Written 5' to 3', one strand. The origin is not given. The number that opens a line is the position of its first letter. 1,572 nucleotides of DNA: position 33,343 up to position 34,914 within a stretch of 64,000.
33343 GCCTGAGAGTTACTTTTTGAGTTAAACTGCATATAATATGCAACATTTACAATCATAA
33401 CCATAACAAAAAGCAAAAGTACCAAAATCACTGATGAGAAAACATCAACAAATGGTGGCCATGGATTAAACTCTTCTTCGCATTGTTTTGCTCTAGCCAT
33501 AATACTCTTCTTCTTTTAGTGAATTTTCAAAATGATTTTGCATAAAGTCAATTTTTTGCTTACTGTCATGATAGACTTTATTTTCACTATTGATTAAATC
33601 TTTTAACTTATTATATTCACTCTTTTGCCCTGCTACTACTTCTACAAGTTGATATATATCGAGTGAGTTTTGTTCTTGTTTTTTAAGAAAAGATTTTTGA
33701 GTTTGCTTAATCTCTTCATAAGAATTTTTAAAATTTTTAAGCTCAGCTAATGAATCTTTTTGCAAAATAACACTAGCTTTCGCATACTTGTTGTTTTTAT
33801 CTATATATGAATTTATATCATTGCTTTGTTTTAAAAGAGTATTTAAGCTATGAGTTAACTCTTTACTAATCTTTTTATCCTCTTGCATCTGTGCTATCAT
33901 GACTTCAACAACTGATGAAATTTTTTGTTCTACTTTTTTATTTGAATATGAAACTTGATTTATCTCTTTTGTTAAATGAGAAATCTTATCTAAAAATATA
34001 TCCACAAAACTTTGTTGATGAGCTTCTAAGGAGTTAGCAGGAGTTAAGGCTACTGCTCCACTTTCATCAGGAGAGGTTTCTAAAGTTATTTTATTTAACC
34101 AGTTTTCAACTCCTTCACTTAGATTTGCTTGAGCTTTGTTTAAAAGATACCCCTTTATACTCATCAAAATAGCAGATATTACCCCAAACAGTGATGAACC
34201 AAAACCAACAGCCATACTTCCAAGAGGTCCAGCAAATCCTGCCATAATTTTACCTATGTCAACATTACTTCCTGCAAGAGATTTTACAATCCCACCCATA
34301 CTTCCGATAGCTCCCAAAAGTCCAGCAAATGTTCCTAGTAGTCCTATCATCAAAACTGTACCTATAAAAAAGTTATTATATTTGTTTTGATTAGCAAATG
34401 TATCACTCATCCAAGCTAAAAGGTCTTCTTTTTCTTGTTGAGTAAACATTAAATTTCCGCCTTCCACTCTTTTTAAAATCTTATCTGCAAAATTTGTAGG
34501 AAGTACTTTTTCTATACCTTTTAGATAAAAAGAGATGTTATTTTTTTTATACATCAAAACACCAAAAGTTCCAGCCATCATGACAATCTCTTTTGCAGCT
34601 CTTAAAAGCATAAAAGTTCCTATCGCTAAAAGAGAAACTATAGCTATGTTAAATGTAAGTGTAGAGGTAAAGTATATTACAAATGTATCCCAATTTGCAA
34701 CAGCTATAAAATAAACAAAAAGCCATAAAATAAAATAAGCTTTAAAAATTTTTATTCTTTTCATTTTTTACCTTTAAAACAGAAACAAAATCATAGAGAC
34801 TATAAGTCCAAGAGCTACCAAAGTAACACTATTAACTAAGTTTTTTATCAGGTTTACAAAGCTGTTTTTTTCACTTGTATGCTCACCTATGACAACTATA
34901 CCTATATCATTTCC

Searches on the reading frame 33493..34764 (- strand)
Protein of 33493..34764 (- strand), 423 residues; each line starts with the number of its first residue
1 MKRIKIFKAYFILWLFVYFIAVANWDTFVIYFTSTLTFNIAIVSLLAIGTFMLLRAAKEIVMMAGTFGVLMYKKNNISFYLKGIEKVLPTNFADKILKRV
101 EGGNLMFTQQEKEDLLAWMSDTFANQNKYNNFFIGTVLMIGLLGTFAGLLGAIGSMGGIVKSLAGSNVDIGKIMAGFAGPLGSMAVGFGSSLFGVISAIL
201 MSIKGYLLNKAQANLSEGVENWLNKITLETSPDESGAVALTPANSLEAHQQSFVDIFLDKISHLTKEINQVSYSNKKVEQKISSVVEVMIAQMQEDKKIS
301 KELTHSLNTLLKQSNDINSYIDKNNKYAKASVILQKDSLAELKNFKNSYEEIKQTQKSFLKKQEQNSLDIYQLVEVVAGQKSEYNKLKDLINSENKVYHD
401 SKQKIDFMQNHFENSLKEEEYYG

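Call 6: search_protein_families(library=pfam, proteins=[window:33493-34764:-])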
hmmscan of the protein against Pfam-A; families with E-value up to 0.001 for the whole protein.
window:33493-34764:- (423 aa): 0 families

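Call 9: search_protein_families(library=ncbifam, proteins=[window:33493-34764:-], max_evalue=0.01)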
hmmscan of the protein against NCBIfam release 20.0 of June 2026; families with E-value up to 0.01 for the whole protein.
window:33493-34764:- (423 aa): 0 families

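Call 32: search_solved_structures(query=window:33493-34764:-, max_evalue=10, show_alignments=2)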
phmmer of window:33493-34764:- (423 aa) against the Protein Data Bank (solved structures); distinct sequences matched with E-value up to 10: 4.
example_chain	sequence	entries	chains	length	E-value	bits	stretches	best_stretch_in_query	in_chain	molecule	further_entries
3nau_A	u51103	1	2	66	1.2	11.5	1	346-386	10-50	Zinc fingers and homeoboxes protein 2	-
2ch7_A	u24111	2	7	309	2.1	10.7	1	257-376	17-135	METHYL-ACCEPTING CHEMOTAXIS PROTEIN | Methyl-accepting chemotaxis protein 2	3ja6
3ja6_H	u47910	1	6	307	2.7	10.4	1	257-377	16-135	Methyl-accepting chemotaxis protein 2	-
2ch7_B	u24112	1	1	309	3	10.2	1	257-378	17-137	METHYL-ACCEPTING CHEMOTAXIS PROTEIN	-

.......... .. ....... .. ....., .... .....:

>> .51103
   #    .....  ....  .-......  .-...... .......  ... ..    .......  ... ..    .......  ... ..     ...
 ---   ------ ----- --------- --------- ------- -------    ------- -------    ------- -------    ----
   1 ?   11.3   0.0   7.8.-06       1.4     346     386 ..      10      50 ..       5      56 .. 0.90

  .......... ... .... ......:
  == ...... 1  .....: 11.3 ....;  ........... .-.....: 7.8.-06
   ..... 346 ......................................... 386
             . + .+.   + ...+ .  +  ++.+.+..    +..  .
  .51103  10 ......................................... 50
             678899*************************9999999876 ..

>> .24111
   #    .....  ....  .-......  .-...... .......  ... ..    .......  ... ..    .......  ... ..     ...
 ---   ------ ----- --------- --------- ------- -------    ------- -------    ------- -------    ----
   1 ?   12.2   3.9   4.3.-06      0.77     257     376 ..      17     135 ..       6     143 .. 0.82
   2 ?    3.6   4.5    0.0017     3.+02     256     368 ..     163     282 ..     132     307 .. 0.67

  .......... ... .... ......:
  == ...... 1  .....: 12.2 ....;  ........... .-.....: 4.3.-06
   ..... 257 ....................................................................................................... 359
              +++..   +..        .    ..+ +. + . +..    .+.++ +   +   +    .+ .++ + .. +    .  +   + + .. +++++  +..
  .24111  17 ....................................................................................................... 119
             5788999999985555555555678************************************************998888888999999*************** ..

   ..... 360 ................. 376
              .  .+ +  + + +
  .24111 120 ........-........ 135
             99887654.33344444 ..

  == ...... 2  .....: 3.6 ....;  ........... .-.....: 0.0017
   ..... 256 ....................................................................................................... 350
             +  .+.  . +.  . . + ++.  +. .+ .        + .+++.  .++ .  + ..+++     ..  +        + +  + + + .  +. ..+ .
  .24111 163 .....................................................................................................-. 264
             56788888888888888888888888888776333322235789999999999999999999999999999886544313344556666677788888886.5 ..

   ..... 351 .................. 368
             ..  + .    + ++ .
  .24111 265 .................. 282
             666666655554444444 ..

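Call 44: find_homologous_proteins(query=window:33493-34764:-, max_evalue=0.001)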
Query window:33493-34764:- (423 aa): 413 proteins with E <= 0.001 among 8000 candidates; the best 120 are listed.
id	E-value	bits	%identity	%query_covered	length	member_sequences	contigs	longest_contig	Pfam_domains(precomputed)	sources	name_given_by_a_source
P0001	8.7e-268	906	100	100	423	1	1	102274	-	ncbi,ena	-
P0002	1.4e-249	846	94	100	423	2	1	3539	-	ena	-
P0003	2.3e-223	760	83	100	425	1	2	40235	-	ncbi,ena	-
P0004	1.5e-191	655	75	99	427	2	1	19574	-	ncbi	-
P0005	5.2e-162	558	86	72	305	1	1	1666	-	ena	-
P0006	1.4e-154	533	63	99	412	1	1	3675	-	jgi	-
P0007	1.1e-127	445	54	99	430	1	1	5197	-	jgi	jgi:hypothetical protein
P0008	3.7e-127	443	61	83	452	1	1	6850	-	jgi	jgi:hypothetical protein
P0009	2.6e-124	433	51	99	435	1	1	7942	-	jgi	jgi:hypothetical protein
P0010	9.4e-124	432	50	99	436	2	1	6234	-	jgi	jgi:hypothetical protein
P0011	7.3e-123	429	50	99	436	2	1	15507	-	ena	-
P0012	3.2e-122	427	52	97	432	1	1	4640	-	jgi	-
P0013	3.8e-122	426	50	97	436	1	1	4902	-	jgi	jgi:hypothetical protein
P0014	5.6e-122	426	58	87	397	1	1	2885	-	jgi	-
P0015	6.1e-122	426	51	99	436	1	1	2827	-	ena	-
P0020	1.5e-121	424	49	99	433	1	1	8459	-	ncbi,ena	-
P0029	1.2e-120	421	49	99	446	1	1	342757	-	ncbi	-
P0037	1.0e-119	418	50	100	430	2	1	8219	-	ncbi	-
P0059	1.3e-115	405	51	99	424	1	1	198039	-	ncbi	-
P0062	8.0e-115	402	50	97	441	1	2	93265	-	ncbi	-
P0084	5.5e-110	386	48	99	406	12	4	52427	PF01618.22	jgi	jgi:biopolymer transport protein ExbB/TolQ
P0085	5.9e-110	386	49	97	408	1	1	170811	-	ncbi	-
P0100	3.1e-91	325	45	87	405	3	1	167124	-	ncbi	-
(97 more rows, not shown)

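Call 45: list_cluster_members(proteins=[P0001, P0003, P0004, P0020, P0029, P0037, P0059, P0062, P0085, P0100])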
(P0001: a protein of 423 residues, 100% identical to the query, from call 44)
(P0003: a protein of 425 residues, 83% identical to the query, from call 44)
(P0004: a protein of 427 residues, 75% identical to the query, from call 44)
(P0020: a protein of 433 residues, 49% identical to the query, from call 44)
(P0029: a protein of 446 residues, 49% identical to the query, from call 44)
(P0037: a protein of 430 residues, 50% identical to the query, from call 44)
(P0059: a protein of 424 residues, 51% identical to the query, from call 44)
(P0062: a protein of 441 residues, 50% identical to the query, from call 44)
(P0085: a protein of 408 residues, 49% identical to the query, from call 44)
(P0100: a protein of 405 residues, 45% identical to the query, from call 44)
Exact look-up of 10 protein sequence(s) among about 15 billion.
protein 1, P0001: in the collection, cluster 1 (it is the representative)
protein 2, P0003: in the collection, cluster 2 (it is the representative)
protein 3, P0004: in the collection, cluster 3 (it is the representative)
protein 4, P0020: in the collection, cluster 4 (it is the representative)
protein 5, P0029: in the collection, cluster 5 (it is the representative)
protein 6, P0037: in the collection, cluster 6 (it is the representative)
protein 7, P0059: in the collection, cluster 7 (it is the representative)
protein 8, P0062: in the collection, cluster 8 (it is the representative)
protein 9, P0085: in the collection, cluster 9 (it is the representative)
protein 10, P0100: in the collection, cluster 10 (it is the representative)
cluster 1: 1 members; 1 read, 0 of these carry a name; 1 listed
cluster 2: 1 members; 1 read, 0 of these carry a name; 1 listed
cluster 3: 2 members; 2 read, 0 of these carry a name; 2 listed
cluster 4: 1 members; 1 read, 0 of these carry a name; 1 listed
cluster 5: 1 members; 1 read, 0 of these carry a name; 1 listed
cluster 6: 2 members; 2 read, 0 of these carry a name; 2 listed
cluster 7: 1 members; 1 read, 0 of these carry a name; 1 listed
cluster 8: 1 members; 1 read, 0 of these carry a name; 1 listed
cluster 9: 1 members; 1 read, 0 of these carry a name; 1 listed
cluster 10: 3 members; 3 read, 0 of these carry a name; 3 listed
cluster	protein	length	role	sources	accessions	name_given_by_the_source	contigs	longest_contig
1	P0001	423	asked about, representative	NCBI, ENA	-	-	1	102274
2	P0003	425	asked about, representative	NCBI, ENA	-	-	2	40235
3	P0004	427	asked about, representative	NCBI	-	-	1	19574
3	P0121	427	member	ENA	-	-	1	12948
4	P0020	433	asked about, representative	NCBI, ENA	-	-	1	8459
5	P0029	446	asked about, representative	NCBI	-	-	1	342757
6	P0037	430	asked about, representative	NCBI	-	-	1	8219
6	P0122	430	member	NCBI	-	-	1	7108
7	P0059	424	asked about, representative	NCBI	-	-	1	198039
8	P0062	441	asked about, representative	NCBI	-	-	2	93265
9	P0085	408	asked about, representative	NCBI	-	-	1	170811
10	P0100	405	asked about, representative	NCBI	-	-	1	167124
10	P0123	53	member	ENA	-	-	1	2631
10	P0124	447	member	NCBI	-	-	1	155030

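Call 46: find_encoding_contigs(protein=P0001, flank=10000, max_places=3)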
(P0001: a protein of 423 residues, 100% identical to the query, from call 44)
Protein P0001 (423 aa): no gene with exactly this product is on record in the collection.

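Call 47: find_encoding_contigs(protein=P0003, flank=10000, max_places=3)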
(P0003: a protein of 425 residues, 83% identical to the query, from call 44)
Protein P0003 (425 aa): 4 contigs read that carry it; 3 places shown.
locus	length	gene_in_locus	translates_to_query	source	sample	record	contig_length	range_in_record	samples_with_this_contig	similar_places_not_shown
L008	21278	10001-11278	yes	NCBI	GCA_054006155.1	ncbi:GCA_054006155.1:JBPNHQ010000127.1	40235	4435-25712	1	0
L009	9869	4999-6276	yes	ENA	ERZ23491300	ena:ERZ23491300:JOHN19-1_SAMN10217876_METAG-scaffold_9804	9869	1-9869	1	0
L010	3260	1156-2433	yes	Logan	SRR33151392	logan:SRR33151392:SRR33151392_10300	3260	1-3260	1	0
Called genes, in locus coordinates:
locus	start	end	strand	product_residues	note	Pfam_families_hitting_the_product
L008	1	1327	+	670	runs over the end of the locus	PF02092:tRNA_synt_2f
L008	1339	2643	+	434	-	PF00595:PDZ, PF13180:PDZ_2, PF17820:PDZ_6, PF03572:Peptidase_S41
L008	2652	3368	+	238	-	PF01259:SAICAR_synt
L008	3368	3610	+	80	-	PF02700:PurS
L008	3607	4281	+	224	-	PF01965:DJ-1_PfpI (weak), PF13507:GATase_5, PF00117:GATase (weak), PF07685:GATase_3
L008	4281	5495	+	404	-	-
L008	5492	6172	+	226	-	PF01553:Acyltransferase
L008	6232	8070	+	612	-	PF02518:HATPase_c (weak), PF13589:HATPase_c_3, PF00183:HSP90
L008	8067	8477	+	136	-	-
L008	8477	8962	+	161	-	PF00588:SpoU_methylase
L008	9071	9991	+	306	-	-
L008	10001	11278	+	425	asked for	-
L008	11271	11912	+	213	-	-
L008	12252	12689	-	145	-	PF09424:YqeY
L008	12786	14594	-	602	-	PF13522:GATase_6, PF13537:GATase_7, PF01380:SIS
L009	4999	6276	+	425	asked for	-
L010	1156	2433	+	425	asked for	-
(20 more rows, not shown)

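Call 48: find_encoding_contigs(protein=P0029, flank=10000, max_places=3)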
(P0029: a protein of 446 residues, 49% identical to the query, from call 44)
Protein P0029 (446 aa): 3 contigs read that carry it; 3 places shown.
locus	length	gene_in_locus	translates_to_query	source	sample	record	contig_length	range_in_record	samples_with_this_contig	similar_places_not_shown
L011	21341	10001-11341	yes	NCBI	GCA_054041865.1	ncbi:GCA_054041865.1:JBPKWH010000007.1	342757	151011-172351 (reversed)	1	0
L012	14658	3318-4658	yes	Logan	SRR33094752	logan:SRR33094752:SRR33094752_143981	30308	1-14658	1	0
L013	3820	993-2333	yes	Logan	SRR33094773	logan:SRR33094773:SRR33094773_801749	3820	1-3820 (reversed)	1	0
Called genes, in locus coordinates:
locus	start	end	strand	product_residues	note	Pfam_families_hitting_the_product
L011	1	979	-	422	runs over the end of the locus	PF09903:DUF2130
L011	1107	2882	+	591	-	PF00664:ABC_membrane, PF00005:ABC_tran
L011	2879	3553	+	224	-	PF04366:Ysc84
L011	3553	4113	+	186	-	PF09335:VTT_dom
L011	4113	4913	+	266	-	PF00535:Glycos_transf_2, PF10111:Glyco_tranf_2_2, PF13641:Glyco_tranf_2_3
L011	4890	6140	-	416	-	PF16868:NMT1_3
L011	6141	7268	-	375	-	PF01702:TGT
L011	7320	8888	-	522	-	PF02321:OEP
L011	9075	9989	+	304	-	-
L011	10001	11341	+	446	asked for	-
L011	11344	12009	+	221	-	-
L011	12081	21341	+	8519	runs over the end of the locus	-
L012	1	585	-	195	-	?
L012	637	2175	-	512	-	PF02321:OEP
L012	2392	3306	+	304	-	-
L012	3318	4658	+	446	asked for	-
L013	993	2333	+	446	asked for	-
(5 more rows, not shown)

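Call 59: search_protein_families(library=pfam, proteins=[window:33493-34764:-], max_evalue=1)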
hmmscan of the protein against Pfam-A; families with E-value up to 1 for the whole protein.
window:33493-34764:- (423 aa): 3 families
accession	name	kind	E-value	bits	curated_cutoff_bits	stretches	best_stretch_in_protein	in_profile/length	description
PF01618.21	MotA_ExbB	-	0.008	16.4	22.9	1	105-198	17-111/127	MotA/TolQ/ExbB proton channel family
PF04286.17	DUF445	-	0.075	13.3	33.8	1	197-364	144-290/368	Protein of unknown function (DUF445)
PF13476.12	AAA_23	-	0.4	11.7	27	1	235-392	56-194/201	AAA domain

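Call 62: search_solved_structures(query=A5, max_evalue=10, show_alignments=2)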
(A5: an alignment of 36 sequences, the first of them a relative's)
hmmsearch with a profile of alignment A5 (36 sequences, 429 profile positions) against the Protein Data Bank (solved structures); distinct sequences matched with E-value up to 10: 172 (the best 60 are shown).
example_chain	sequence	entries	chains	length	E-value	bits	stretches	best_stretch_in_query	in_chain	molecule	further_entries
8qae_A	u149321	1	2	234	0.00037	22.9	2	262-404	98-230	sc-apCC-6-SLLA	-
6s1k_E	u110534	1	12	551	0.004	19.5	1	265-389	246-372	Methyl-accepting chemotaxis protein I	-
1ez3_A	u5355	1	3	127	0.0057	19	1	251-349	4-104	SYNTAXIN-1A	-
3zx6_A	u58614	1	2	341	0.0088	18.4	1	266-389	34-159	HAMP, METHYL-ACCEPTING CHEMOTAXIS PROTEIN I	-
8c5v_I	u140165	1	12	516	0.013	17.9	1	265-389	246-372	Methyl-accepting chemotaxis protein I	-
1br0_A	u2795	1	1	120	0.036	16.4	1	252-349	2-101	PROTEIN (SYNTAXIN 1-A)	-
6pfp_A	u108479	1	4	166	0.043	16.1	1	255-367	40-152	Myosin-7 fused to GP7 and EB1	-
9ojz_G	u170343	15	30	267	0.045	16.1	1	241-357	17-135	Syntaxin-1A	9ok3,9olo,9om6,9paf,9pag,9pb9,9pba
8ts7_B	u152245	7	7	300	0.098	15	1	269-415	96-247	Phosphatidylinositol 3-kinase regulatory subunit alpha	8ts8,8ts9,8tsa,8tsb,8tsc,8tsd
7pg5_B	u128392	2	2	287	0.11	14.8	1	269-416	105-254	Phosphatidylinositol 3-kinase regulatory subunit alpha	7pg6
4zop_B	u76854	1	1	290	0.11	14.8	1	269-416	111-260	Phosphatidylinositol 3-kinase regulatory subunit alpha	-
7tz7_B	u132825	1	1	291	0.11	14.8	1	269-416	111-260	Isoform 3 of Phosphatidylinositol 3-kinase regulatory subunit alpha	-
8am0_B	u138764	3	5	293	0.11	14.8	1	269-416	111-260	Isoform 3 of Phosphatidylinositol 3-kinase regulatory subunit alpha | Phosphatidylinositol 3-kinase regulatory subunit alpha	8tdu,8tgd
4jps_B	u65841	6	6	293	0.11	14.8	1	269-416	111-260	Phosphatidylinositol 3-kinase regulatory subunit alpha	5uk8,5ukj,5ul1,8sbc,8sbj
4l1b_B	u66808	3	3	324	0.12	14.7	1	269-415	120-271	Phosphatidylinositol 3-kinase regulatory subunit alpha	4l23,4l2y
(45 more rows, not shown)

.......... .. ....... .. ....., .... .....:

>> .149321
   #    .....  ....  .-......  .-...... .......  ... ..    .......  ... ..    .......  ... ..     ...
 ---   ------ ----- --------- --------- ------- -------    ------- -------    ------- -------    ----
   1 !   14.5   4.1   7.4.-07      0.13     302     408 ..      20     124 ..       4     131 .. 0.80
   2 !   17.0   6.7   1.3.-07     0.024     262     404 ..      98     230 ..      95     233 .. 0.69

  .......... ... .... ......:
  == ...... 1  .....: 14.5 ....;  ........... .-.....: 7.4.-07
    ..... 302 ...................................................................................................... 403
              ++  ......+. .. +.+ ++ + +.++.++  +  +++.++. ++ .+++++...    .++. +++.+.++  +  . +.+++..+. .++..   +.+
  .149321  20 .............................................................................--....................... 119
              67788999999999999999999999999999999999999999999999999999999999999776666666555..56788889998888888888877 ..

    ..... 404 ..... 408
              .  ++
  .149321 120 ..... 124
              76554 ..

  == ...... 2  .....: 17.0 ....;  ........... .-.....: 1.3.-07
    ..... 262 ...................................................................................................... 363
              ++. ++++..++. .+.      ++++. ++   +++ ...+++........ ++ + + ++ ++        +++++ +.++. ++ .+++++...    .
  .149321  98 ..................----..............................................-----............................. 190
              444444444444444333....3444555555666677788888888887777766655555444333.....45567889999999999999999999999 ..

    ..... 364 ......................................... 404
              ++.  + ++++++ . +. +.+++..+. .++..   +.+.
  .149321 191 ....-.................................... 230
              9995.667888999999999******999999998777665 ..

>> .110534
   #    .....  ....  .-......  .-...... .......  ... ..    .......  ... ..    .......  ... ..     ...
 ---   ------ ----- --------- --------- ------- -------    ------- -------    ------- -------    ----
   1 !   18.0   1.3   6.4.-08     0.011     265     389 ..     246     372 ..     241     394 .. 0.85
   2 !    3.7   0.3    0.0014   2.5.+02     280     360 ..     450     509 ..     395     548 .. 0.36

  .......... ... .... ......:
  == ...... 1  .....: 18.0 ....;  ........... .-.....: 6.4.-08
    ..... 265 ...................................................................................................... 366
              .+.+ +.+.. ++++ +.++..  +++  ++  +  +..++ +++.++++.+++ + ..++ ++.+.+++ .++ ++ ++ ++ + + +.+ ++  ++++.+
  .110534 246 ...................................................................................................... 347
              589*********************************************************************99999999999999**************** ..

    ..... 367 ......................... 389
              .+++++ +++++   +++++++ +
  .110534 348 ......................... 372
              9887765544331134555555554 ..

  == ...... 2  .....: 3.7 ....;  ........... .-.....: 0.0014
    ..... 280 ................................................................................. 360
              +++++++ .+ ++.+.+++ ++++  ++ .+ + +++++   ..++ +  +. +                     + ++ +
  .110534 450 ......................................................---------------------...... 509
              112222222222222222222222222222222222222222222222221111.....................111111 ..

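Call 65: search_protein_families(library=pfam, alignment_id=A5, max_evalue=0.01)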
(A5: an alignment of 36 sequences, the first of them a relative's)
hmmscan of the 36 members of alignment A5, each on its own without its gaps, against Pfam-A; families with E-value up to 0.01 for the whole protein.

A. member 1, P0001 (423 aa): 1 family
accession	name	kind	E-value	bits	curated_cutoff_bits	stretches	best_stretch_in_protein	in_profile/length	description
PF01618.21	MotA_ExbB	-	0.008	16.4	22.9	1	105-198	17-111/127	MotA/TolQ/ExbB proton channel family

B. families by the number of members that match (of 36 scanned): 7 families
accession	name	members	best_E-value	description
PF01618.21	MotA_ExbB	33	5e-06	MotA/TolQ/ExbB proton channel family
PF07201.16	HrpJ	1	0.0019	HrpJ-like domain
PF07321.17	YscO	1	0.0055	Type III secretion protein YscO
PF13949.11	ALIX_LYPXL_bnd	1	0.0062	ALIX V-shaped domain binding to HIV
PF13152.11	DUF3967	1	0.0075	Protein of unknown function (DUF3967)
PF02382.20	RTX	1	0.0086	N-terminal domain in RTX protein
PF04912.19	Dynamitin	1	0.0092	Dynamitin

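Call 66: find_encoding_contigs(protein=P0059, flank=10000, max_places=2)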
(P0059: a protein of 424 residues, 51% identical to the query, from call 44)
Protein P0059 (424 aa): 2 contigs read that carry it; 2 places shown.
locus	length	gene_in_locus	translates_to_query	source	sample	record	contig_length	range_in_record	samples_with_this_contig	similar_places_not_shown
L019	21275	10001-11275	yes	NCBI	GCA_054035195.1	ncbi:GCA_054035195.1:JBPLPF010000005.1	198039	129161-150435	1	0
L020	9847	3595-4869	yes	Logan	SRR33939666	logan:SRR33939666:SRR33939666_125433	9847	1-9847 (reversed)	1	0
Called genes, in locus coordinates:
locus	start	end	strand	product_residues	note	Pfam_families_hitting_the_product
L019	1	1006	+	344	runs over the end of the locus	-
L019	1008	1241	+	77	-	-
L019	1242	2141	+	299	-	PF03547:Mem_trans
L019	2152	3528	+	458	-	PF01966:HD (faint), PF01743:PolyA_pol, PF12627:PolyA_pol_RNAbd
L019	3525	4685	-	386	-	PF01266:DAO, PF13450:NAD_binding_8 (faint)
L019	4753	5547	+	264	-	-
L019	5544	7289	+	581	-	PF00384:Molybdopterin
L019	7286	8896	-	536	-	PF02321:OEP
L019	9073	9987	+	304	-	-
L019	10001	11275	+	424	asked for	-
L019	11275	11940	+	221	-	-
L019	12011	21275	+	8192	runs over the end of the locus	-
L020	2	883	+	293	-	?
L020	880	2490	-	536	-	PF02321:OEP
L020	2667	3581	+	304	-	-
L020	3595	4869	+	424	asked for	-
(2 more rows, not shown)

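Call 67: find_encoding_contigs(protein=P0085, flank=10000, max_places=2)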
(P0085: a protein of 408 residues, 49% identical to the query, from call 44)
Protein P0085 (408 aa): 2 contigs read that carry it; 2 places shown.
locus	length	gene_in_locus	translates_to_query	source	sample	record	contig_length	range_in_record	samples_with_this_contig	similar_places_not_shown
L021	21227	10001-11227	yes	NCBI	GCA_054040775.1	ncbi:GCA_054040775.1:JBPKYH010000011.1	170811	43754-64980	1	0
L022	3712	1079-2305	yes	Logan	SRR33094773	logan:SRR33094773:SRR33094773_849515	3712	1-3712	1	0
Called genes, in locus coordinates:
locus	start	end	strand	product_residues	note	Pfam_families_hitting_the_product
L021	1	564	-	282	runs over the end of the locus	PF01145:Band_7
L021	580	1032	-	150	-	PF01957:NfeD (weak)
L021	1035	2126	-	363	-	PF01266:DAO, PF01946:Thi4 (faint)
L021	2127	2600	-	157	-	PF01152:Bac_globin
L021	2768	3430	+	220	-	PF00881:Nitroreductase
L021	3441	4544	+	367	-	PF00150:Cellulase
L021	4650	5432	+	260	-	-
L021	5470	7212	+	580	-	PF00384:Molybdopterin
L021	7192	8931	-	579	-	PF02321:OEP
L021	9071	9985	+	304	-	-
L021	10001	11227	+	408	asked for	-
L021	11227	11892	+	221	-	-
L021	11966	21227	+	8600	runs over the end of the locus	-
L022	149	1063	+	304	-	-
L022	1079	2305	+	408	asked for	-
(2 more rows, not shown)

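Call 68: find_encoding_contigs(protein=P0100, flank=10000, max_places=2)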
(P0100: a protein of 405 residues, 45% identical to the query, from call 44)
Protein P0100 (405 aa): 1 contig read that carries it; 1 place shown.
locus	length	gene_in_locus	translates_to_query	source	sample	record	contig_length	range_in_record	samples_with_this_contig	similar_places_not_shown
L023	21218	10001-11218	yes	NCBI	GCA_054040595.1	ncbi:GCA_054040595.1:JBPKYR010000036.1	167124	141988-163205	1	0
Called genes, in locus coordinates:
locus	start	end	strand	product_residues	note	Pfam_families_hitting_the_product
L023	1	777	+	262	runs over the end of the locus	PF00460:Flg_bb_rod, PF22692:LlgE_F_G_D1, PF06429:Flg_bbr_C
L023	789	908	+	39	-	-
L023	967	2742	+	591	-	PF00664:ABC_membrane, PF00005:ABC_tran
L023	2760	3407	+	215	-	PF04366:Ysc84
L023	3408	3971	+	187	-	PF09335:VTT_dom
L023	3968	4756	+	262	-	PF00535:Glycos_transf_2, PF10111:Glyco_tranf_2_2, PF13641:Glyco_tranf_2_3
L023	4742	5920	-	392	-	PF16868:NMT1_3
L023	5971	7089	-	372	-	PF01702:TGT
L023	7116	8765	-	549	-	PF02321:OEP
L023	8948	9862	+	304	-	-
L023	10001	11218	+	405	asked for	-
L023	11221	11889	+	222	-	-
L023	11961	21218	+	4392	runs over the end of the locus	?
